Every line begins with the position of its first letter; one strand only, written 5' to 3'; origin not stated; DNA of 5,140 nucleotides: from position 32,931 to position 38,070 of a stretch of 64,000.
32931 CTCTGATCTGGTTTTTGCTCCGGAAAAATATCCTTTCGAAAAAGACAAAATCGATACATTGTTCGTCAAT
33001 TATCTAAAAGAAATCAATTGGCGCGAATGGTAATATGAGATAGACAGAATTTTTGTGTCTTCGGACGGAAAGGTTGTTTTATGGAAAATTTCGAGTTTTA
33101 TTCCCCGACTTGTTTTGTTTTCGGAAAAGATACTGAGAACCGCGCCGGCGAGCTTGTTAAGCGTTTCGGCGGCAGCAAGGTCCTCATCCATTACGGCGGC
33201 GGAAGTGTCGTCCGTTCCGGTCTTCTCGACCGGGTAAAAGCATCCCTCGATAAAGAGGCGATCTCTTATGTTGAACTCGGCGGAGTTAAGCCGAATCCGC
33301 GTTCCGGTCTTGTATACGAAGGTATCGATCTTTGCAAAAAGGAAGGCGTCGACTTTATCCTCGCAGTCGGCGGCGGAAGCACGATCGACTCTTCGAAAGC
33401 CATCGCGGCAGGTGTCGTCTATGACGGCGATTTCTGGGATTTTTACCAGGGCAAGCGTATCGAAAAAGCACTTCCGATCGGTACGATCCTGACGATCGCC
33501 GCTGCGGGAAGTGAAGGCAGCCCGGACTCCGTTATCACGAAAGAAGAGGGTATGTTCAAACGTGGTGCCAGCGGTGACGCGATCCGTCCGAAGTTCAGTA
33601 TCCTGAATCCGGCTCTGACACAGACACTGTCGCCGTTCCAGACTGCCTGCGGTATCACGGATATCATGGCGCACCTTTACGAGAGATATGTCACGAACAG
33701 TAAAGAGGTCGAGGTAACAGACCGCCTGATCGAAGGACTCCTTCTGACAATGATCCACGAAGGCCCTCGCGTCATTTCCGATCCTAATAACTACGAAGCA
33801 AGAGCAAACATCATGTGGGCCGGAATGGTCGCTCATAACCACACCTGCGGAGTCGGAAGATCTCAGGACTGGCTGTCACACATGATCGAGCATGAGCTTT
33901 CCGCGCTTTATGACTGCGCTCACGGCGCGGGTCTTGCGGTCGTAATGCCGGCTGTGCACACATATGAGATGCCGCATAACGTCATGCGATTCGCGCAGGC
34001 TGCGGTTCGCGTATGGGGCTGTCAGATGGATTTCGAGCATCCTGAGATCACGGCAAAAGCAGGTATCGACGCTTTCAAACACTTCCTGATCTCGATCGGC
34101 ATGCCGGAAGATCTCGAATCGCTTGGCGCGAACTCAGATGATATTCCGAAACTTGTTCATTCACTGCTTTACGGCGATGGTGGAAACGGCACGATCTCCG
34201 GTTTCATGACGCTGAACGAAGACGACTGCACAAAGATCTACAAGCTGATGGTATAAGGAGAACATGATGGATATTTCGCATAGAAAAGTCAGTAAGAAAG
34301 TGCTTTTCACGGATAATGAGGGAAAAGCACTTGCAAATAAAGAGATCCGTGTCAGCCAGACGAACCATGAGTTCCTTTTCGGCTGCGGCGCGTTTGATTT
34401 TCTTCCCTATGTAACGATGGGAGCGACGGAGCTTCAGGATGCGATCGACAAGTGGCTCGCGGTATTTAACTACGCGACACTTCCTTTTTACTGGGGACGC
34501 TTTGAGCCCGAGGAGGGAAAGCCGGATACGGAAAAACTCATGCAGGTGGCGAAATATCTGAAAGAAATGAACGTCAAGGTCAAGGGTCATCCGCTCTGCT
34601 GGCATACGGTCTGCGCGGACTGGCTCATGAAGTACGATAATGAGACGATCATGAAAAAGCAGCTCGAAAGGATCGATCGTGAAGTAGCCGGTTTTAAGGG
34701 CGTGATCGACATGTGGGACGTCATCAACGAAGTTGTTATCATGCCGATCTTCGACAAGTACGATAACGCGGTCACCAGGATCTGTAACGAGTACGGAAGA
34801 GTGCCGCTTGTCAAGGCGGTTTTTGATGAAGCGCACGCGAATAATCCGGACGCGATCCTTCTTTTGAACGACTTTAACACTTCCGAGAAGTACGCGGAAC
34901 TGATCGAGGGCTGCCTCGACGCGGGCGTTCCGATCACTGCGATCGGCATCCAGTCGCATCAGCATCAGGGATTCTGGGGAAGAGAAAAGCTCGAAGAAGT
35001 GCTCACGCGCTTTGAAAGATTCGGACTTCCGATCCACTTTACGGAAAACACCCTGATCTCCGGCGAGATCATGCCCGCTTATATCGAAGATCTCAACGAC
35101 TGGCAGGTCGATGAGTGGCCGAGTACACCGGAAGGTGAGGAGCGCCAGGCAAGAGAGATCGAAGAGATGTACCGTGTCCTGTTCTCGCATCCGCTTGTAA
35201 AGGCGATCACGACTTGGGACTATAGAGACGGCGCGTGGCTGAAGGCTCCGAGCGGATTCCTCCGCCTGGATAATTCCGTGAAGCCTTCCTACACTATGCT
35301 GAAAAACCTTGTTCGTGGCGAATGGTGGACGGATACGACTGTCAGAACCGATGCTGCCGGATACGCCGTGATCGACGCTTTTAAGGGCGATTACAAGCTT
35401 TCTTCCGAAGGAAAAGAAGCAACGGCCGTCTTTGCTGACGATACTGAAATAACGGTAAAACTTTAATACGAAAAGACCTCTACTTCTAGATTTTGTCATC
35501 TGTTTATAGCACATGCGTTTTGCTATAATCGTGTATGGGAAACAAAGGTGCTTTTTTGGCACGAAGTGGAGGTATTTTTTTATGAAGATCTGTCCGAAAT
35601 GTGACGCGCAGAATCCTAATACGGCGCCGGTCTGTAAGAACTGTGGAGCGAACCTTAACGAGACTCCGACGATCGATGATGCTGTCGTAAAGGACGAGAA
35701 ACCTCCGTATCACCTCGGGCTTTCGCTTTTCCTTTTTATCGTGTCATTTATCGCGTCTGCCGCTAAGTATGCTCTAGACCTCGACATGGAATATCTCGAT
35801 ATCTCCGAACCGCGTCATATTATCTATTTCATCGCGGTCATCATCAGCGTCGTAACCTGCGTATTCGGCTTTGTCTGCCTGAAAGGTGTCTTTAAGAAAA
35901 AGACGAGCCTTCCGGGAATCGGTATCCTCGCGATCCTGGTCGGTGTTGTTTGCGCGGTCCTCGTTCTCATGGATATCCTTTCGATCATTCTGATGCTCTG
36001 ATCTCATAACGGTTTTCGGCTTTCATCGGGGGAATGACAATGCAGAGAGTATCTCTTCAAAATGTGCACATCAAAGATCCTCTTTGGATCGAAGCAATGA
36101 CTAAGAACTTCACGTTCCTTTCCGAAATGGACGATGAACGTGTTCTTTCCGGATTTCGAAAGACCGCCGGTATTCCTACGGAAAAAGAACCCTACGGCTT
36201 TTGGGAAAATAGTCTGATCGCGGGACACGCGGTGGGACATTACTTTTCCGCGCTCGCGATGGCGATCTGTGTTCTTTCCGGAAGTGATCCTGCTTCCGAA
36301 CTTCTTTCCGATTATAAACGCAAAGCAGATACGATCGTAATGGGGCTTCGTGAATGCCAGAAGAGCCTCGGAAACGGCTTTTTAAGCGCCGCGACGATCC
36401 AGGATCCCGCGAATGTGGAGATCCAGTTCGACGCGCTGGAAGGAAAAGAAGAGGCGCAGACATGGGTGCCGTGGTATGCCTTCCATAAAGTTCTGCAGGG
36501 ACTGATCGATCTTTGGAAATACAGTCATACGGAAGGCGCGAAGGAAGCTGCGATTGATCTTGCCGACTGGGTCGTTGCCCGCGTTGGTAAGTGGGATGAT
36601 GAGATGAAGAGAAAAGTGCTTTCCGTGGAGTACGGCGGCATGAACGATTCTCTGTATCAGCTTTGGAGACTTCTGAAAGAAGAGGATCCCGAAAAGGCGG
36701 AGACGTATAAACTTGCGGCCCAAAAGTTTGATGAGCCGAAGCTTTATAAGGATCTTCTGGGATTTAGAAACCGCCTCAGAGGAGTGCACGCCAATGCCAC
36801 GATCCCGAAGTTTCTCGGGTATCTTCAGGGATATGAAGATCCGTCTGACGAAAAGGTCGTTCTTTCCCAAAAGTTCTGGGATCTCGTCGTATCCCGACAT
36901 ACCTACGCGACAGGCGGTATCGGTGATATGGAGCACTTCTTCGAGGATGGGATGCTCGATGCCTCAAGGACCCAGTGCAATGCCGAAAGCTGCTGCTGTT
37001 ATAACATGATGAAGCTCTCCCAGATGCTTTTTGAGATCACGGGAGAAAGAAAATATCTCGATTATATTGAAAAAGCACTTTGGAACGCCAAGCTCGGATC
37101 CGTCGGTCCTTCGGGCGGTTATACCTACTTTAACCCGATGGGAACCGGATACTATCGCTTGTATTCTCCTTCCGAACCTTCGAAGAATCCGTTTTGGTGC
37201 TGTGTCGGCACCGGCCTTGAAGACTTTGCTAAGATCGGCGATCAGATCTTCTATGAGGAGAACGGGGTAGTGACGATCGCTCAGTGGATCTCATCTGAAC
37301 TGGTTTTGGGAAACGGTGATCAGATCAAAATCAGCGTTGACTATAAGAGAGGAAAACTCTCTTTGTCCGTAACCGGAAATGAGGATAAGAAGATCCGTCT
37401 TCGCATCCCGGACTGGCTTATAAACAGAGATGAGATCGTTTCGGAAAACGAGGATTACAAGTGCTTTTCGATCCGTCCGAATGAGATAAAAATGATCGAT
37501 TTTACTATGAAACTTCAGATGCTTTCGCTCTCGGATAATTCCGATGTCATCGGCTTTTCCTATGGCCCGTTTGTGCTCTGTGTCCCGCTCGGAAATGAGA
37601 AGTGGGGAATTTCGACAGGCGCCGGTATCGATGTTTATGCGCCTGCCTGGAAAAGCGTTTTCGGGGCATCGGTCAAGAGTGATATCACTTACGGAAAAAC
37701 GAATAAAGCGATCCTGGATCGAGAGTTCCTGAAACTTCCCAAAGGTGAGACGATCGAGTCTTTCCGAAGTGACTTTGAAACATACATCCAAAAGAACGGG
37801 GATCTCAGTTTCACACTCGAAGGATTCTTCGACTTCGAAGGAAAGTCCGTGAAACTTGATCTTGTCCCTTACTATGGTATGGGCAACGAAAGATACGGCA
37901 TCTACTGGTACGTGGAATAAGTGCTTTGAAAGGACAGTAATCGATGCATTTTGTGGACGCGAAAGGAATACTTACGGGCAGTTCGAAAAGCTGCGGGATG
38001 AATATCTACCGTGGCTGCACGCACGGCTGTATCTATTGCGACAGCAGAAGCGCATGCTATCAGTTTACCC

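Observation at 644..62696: Hyper-abundant oriented word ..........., enriched at cistron boundaries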

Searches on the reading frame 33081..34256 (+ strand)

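Call 10: search_protein_families(library=pfam, proteins=[window:33081-34256:+])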
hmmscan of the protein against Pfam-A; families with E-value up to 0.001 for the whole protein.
window:33081-34256:+ (391 aa): 3 families
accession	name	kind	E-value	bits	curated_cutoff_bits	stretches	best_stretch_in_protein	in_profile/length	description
PF00465.25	Fe-ADH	-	7.7e-42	143.2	31.3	1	9-177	1-168/168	Iron-containing alcohol dehydrogenase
PF25137.1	ADH_Fe_C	-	1.3e-29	103.8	27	1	189-388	2-191/194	Fe-containing alcohol dehydrogenase family, C-terminal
PF13685.12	Fe-ADH_2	-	4.9e-08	33.5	28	1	14-110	2-95/149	Iron-containing alcohol dehydrogenase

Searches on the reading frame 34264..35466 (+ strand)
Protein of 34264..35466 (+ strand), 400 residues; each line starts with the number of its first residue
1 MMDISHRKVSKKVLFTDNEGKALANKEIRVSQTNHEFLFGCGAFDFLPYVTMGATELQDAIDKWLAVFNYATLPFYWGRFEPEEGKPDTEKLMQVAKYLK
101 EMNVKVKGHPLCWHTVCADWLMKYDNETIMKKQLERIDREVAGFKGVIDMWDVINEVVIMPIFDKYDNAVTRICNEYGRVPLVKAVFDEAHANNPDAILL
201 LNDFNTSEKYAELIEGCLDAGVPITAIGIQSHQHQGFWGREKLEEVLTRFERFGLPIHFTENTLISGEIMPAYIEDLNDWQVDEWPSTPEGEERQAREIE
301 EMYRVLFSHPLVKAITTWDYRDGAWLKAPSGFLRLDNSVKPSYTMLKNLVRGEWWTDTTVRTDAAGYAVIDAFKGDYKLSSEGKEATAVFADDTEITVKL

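Call 20: search_protein_families(library=pfam, proteins=[window:34264-35466:+], max_evalue=0.00001)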
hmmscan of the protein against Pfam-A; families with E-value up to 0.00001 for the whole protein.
window:34264-35466:+ (400 aa): 1 family
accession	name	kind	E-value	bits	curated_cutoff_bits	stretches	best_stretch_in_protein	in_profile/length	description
PF00331.26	Glyco_hydro_10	-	1.4e-31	110.3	22.1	1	77-328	47-286/311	Glycosyl hydrolase family 10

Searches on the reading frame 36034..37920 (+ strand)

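Call 10: search_protein_families(library=pfam, proteins=[window:36034-37920:+])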
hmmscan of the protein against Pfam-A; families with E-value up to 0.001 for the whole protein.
window:36034-37920:+ (628 aa): 1 family
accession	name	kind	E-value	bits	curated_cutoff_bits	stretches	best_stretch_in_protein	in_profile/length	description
PF07944.18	Beta-AFase-like_GH127_cat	-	4.2e-76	256.8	24.9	1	10-402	1-375/376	Beta-L-arabinofuranosidase, GH127 catalytic domain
